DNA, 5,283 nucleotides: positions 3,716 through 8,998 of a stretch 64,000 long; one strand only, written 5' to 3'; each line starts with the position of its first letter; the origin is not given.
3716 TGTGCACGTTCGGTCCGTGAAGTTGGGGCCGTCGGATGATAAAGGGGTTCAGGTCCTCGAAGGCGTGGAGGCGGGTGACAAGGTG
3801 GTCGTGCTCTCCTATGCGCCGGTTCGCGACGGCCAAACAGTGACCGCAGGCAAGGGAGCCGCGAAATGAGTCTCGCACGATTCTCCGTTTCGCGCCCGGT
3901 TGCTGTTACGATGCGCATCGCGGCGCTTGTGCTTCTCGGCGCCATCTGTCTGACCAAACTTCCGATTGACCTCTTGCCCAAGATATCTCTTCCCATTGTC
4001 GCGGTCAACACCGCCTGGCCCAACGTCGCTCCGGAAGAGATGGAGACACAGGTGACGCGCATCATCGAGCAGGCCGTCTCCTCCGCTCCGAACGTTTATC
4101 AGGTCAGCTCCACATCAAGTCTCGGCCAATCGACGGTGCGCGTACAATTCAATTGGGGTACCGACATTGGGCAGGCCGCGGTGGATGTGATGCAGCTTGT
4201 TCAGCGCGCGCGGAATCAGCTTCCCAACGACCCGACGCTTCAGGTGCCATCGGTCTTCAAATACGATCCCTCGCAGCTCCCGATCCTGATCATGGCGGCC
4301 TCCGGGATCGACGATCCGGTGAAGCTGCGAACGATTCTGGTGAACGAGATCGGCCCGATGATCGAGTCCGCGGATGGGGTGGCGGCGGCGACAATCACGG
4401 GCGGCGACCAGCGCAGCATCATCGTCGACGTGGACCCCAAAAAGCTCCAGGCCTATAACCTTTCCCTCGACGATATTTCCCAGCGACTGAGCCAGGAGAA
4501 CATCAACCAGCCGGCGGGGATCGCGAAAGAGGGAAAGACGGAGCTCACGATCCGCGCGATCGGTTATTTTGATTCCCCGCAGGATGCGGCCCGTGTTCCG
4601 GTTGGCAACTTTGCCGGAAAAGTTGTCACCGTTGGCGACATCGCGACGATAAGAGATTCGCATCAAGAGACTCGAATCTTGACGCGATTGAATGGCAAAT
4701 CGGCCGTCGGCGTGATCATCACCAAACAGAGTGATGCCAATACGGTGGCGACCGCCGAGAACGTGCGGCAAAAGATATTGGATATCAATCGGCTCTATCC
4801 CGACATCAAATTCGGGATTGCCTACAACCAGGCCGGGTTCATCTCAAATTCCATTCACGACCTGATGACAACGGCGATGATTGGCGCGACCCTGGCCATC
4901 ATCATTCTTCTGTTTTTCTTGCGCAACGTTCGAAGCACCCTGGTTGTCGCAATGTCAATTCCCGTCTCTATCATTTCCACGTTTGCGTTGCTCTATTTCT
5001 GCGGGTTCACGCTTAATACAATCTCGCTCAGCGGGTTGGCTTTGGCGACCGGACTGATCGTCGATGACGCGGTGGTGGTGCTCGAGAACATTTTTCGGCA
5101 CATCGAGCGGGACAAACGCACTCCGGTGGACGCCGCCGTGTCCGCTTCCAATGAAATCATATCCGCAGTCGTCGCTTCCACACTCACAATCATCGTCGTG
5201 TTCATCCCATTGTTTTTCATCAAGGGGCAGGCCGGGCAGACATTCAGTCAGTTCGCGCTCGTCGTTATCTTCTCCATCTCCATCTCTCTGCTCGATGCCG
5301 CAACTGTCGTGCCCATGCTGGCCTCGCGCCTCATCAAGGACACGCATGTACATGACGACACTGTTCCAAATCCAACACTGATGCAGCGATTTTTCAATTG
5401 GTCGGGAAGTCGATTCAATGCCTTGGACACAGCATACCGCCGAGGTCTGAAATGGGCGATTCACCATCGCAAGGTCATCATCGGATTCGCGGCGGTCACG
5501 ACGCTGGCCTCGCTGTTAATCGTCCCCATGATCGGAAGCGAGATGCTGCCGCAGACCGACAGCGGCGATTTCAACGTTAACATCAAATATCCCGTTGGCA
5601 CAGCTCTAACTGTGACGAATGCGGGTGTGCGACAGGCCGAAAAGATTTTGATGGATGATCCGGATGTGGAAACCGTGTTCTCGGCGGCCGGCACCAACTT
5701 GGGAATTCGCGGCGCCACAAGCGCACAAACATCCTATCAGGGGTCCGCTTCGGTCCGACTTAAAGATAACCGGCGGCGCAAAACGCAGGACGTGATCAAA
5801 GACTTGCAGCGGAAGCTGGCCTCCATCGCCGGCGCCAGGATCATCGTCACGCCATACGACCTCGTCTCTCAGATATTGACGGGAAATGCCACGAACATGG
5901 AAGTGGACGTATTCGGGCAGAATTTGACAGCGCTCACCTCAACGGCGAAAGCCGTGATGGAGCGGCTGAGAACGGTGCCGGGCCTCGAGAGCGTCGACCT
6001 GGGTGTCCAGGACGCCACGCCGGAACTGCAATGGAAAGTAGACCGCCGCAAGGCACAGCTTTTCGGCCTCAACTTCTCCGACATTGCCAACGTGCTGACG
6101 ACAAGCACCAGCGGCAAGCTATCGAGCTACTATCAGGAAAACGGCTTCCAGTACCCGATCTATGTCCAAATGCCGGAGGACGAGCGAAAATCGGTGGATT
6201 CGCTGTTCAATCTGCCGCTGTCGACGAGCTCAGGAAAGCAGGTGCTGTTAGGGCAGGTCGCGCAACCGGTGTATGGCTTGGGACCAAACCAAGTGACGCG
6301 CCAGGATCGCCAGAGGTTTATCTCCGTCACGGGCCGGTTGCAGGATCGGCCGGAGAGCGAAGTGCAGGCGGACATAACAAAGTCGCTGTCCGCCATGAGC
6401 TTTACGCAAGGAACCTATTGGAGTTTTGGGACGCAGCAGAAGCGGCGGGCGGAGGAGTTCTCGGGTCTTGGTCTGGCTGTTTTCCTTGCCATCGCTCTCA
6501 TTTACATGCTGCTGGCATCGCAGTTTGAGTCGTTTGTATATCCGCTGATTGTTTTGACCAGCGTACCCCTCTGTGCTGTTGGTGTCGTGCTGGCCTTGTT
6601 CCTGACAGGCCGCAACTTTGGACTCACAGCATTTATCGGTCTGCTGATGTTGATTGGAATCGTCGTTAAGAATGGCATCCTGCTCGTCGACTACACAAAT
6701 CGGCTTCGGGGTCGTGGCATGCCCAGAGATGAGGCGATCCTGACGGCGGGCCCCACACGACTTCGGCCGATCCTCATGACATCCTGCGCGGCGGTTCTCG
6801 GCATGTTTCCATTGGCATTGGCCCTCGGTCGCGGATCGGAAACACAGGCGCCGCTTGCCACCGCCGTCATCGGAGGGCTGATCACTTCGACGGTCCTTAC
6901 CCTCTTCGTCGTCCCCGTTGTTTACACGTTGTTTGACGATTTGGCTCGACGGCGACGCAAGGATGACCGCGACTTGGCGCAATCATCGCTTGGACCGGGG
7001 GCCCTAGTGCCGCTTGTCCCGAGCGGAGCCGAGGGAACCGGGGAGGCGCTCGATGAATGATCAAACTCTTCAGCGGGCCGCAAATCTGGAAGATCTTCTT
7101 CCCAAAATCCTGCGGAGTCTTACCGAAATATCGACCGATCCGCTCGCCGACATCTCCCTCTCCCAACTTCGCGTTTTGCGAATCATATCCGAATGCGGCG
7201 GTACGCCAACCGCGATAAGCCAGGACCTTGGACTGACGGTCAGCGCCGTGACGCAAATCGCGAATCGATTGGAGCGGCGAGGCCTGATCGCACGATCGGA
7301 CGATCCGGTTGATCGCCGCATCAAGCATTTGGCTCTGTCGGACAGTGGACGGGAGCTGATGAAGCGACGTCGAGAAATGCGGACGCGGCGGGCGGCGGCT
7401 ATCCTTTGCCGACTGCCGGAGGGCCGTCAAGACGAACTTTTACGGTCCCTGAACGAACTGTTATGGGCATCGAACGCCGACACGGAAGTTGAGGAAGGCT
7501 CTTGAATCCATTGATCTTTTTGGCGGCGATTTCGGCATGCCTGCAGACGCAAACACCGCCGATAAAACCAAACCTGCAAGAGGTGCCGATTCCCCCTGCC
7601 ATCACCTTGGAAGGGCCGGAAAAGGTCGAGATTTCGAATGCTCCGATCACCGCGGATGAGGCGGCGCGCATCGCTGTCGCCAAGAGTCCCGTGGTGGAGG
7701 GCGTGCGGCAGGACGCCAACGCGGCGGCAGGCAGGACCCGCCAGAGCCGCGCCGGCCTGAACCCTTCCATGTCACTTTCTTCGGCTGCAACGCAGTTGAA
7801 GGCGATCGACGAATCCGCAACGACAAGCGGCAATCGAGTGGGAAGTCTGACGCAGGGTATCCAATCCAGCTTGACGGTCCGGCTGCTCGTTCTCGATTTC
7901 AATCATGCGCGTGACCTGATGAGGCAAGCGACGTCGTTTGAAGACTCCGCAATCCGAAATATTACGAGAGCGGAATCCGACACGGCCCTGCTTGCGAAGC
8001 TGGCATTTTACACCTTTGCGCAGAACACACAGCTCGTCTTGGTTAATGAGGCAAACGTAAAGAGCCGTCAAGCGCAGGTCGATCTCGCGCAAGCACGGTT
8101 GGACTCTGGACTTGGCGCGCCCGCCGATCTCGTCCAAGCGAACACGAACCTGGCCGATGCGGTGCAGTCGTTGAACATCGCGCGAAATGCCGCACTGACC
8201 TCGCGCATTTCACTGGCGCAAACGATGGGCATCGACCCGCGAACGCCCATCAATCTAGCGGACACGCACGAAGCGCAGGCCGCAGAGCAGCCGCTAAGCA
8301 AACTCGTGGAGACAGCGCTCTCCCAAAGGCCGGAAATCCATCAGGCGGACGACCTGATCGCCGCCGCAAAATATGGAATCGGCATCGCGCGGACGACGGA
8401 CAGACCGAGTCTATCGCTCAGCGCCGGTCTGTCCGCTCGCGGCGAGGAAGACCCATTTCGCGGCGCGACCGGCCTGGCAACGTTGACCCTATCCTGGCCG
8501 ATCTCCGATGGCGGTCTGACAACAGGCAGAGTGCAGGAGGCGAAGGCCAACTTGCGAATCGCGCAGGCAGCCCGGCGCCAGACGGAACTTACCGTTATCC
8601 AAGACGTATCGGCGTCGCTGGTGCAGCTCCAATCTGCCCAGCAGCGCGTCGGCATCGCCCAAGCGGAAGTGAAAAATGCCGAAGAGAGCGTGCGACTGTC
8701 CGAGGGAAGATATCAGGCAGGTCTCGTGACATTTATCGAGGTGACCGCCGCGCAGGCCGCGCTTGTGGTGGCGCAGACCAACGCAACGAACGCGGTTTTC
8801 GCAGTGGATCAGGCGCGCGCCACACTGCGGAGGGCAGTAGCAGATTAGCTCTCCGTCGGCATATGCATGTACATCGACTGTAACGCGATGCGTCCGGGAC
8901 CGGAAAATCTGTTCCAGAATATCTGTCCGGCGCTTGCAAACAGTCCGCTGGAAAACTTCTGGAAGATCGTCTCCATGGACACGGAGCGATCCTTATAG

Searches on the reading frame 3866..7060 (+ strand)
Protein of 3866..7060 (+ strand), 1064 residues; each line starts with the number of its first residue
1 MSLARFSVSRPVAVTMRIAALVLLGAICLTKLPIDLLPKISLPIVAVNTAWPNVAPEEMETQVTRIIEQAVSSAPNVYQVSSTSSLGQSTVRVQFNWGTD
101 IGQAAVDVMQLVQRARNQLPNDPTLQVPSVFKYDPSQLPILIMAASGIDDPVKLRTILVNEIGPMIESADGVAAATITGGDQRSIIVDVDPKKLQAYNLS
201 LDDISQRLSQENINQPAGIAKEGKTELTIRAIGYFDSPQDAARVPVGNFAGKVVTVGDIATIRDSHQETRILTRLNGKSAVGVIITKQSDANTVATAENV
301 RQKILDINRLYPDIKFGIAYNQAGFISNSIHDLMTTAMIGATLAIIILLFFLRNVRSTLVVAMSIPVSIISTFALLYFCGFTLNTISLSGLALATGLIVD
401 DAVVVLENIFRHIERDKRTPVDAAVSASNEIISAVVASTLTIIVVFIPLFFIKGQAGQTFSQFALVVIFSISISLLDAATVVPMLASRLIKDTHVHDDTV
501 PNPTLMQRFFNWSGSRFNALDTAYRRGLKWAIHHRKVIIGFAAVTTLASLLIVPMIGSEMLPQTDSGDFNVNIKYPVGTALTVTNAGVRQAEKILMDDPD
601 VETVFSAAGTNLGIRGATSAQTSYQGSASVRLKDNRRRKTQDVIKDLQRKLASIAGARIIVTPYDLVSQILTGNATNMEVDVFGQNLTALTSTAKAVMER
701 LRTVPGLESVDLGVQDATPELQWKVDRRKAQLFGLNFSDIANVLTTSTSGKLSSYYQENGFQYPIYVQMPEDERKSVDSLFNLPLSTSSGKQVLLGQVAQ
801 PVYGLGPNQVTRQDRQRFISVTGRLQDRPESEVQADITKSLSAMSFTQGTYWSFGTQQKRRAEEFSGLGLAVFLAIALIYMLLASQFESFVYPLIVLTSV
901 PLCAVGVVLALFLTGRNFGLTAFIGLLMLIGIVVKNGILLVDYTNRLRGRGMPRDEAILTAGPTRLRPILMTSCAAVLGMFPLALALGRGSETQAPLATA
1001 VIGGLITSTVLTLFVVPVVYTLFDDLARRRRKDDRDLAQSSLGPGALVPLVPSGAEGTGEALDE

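Call 66: search_protein_families(library=pfam, proteins=[window:3866-7060:+], max_evalue=0.00001)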
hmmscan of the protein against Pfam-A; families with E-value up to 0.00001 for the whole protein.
window:3866-7060:+ (1064 aa): 3 families
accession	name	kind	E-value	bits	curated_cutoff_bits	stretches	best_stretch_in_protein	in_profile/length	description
PF00873.25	ACR_tran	-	5.8e-277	921.9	28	1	4-1023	2-1020/1021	AcrB/AcrD/AcrF family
PF03176.21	MMPL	-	6.9e-09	35.5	20.5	1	330-487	142-300/333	MMPL family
PF02355.23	SecD_SecF_C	-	9.1e-09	35.4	20.5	0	870-1018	35-181/189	Protein export membrane protein SecD/SecF, C-terminal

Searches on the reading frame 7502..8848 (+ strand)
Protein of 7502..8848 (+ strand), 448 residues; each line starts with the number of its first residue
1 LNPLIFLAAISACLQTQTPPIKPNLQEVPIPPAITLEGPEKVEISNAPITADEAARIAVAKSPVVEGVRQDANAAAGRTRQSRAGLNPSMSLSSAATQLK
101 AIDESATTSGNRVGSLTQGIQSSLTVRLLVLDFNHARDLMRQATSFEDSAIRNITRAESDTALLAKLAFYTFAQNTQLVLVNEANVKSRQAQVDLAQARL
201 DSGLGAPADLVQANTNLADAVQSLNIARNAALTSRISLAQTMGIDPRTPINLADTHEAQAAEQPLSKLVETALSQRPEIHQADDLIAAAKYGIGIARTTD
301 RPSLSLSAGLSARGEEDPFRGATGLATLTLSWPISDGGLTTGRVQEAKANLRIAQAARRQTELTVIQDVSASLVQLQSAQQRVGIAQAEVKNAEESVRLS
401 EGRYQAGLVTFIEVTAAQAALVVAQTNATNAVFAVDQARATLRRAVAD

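Call 66: search_protein_families(library=pfam, proteins=[window:7502-8848:+], max_evalue=0.00001)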
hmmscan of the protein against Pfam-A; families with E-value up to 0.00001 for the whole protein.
window:7502-8848:+ (448 aa): 1 family
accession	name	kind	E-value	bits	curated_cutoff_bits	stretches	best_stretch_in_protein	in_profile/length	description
PF02321.23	OEP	-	4.1e-46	157.6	22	2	265-445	1-185/187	Outer membrane efflux protein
